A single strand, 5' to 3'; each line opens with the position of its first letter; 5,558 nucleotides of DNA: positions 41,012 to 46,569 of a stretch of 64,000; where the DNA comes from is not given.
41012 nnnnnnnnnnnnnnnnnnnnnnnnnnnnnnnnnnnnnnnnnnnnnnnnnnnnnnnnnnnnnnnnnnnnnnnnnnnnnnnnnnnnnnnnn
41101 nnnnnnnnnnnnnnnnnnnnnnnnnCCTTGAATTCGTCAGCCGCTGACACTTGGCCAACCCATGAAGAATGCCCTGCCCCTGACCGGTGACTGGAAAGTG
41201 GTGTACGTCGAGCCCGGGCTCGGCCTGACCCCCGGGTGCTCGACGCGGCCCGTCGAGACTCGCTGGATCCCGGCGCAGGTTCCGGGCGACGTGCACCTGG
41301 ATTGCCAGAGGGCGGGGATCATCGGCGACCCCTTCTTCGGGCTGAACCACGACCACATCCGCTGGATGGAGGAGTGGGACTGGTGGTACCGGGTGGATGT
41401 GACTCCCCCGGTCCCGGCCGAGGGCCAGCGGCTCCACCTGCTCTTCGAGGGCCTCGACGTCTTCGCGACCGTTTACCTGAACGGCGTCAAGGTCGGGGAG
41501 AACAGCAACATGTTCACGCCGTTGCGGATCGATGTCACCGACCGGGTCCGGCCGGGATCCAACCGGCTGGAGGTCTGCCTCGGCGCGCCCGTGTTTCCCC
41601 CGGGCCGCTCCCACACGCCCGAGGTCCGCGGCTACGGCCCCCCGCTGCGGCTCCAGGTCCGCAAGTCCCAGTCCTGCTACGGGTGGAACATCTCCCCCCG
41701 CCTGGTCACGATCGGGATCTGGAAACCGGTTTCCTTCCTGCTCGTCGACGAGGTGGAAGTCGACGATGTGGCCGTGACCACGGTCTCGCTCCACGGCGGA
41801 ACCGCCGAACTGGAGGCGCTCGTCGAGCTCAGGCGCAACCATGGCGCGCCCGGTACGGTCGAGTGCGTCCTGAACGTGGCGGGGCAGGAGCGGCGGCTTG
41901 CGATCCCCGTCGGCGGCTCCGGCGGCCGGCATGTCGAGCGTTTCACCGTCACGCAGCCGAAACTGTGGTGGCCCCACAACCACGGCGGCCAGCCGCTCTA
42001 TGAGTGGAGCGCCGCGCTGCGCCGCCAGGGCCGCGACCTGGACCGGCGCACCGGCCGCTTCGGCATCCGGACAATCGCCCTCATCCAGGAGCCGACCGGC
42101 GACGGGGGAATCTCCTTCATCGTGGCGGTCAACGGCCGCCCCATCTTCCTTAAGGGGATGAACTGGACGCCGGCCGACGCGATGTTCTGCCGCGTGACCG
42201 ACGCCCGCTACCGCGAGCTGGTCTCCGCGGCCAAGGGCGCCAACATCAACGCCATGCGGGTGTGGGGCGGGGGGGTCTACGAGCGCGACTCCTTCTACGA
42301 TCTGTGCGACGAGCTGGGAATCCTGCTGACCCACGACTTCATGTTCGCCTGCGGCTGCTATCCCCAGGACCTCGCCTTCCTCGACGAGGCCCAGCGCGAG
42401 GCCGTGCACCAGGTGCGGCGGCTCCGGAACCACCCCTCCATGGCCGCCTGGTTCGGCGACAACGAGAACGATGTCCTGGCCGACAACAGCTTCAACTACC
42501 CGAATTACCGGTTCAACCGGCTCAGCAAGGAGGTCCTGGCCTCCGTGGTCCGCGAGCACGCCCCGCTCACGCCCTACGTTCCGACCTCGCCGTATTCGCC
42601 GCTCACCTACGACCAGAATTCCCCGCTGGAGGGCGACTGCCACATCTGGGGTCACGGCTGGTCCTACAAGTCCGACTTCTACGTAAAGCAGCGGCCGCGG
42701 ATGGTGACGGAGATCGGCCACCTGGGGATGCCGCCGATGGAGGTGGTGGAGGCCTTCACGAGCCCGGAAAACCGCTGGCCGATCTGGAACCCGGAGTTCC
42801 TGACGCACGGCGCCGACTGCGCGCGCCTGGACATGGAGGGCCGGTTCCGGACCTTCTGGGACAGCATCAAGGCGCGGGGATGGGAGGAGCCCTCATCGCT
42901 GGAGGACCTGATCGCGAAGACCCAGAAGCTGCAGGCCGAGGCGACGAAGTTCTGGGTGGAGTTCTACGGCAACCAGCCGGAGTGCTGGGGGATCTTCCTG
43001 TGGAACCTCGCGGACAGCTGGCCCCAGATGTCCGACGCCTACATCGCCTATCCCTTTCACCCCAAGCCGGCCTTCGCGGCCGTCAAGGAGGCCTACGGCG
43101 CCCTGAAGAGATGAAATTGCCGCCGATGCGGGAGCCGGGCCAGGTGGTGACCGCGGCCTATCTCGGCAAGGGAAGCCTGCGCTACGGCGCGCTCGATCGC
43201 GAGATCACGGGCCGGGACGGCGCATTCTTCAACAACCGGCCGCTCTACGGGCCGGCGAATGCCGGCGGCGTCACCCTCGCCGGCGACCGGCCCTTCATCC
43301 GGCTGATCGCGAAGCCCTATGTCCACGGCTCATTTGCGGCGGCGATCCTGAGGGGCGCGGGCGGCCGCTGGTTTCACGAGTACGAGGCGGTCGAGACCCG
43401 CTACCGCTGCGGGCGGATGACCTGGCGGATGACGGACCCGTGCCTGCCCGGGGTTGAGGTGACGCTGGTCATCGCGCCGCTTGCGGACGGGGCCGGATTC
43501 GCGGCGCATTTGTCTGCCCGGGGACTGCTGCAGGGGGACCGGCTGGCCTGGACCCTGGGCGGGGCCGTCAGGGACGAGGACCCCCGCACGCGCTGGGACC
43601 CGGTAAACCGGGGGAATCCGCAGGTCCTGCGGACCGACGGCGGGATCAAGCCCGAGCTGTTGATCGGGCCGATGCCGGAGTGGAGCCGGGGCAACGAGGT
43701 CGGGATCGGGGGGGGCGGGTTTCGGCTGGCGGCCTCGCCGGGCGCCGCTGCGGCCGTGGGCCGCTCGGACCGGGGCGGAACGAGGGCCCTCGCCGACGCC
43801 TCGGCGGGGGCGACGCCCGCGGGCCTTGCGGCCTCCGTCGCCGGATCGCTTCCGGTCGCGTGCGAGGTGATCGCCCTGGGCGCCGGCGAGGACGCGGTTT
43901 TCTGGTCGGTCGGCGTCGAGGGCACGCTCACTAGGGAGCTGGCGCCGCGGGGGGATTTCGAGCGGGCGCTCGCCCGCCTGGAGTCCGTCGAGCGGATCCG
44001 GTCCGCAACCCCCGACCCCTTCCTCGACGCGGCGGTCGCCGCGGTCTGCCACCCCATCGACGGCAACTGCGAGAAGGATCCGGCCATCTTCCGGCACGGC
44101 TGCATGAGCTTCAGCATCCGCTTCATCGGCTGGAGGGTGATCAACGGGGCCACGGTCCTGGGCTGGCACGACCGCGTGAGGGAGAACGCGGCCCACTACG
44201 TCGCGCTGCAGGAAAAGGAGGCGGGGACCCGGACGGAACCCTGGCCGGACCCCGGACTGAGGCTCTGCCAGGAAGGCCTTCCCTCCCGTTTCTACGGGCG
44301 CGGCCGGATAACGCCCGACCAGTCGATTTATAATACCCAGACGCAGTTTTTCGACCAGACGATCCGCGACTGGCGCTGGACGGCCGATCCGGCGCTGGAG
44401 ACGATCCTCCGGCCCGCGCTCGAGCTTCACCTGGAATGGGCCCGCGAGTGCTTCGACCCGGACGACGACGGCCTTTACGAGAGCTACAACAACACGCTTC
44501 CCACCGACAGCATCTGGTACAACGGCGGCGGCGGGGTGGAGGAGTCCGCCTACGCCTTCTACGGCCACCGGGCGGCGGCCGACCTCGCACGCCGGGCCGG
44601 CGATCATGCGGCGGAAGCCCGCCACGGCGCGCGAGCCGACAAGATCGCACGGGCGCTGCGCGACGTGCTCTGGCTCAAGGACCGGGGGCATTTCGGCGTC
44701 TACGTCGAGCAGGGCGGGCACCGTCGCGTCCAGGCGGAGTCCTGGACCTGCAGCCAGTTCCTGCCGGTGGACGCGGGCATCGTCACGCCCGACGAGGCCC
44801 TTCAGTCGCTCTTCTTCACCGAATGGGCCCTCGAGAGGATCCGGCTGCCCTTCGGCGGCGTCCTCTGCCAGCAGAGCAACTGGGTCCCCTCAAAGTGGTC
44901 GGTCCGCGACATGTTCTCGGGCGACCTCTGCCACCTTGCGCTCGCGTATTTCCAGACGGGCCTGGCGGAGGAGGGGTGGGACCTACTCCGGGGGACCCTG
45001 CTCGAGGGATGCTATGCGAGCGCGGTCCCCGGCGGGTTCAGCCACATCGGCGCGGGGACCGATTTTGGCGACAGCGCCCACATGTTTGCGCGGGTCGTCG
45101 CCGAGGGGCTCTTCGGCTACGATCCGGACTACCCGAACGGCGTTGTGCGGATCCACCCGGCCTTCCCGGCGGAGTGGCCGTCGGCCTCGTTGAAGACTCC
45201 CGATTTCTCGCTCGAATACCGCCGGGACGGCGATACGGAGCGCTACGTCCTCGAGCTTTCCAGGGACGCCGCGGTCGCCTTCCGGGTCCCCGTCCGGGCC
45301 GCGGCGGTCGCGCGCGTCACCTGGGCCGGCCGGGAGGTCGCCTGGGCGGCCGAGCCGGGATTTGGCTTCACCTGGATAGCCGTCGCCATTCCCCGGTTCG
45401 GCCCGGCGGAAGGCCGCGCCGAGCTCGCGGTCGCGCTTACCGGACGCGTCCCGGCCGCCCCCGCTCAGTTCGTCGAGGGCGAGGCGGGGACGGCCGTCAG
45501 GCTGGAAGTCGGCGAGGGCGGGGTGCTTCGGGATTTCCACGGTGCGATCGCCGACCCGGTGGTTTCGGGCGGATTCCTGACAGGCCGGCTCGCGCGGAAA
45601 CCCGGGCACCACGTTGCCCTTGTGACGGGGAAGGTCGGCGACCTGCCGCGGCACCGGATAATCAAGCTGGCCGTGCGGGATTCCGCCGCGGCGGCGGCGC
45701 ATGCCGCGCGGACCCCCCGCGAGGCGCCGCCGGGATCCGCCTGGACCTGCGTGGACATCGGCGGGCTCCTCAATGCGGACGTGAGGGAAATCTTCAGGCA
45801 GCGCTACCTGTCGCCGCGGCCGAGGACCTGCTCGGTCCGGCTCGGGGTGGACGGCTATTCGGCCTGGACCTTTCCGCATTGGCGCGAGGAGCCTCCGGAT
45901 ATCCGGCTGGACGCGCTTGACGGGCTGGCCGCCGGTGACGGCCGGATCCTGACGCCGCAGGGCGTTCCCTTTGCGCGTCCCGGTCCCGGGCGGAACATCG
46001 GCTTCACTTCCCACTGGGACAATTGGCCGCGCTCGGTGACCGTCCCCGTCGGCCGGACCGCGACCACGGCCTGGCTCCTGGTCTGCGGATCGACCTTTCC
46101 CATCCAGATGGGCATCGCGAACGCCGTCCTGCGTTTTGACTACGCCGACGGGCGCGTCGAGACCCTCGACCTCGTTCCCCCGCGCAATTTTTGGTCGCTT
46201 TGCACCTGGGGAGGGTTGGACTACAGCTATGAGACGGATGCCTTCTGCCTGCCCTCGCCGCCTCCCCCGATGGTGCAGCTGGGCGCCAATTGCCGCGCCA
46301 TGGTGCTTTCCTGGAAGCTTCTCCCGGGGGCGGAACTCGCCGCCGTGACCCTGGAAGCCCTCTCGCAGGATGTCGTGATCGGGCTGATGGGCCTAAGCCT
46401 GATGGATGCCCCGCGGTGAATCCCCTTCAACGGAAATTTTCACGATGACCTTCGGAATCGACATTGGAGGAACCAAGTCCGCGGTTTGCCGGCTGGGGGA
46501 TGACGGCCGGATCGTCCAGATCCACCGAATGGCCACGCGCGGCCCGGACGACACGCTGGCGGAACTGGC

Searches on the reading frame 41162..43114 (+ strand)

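Call 27: search_protein_families(library=pfam, proteins=[window:41162-43114:+], max_evalue=0.0001)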
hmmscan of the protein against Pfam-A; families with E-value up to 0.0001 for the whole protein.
window:41162-43114:+ (650 aa): 4 families
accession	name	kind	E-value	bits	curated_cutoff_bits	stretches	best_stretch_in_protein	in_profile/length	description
PF22666.2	Glyco_hydro_2_N2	-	1.6e-42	145.9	27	1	32-188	8-167/167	Glycosyl hydrolase 2 galactose-binding domain-like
PF00703.27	Glyco_hydro_2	-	4.6e-08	34.2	23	1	199-303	2-109/109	Glycosyl hydrolases family 2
PF02837.24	Glyco_hydro_2_N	-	1.2e-07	32.3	28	1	74-140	67-133/169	Glycosyl hydrolases family 2, sugar binding domain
PF02836.23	Glyco_hydro_2_C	-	4.8e-05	23.1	21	0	322-436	9-136/302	Glycosyl hydrolases family 2, TIM barrel domain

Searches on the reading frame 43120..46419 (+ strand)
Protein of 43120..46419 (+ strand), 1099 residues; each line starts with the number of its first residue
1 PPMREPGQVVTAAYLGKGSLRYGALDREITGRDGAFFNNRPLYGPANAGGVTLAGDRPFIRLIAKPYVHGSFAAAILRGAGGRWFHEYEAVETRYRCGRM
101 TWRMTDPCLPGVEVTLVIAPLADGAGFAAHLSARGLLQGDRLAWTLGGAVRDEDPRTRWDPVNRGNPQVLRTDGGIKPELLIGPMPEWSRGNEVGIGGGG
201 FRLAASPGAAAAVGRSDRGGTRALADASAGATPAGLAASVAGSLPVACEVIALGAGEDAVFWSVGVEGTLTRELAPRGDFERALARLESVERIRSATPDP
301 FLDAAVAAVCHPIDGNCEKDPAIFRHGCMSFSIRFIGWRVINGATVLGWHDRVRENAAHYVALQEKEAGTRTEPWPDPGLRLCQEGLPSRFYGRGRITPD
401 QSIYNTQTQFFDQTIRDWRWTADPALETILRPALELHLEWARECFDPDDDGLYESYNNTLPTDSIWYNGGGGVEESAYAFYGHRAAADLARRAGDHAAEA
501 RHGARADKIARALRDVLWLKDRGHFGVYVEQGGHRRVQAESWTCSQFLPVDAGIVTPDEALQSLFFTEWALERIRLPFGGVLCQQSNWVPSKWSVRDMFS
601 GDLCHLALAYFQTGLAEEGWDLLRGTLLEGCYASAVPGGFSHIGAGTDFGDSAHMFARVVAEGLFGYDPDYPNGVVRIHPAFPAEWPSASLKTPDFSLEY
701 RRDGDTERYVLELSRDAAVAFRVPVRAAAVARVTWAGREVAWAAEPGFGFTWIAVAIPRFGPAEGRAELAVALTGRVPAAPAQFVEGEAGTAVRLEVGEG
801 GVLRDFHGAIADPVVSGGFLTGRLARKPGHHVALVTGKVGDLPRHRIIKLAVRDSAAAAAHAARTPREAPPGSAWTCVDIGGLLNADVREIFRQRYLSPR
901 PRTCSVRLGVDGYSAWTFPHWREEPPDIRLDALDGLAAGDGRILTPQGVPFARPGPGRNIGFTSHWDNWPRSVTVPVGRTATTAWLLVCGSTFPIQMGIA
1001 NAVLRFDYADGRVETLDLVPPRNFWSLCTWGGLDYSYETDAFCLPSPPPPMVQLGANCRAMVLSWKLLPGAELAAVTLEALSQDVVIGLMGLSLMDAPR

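Call 27: search_protein_families(library=pfam, proteins=[window:43120-46419:+], max_evalue=0.0001)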
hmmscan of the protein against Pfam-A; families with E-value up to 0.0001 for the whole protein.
window:43120-46419:+ (1099 aa): 2 families
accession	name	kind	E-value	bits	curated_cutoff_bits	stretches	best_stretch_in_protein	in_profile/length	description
PF14614.12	DUF4450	-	1e-07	32.1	27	1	69-153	5-89/212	Domain of unknown function (DUF4450)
PF22422.2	MGH1-like_GH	-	7.8e-06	26.1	27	1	476-559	176-256/356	Mannosylglycerate hydrolase MGH1-like glycoside hydrolase domain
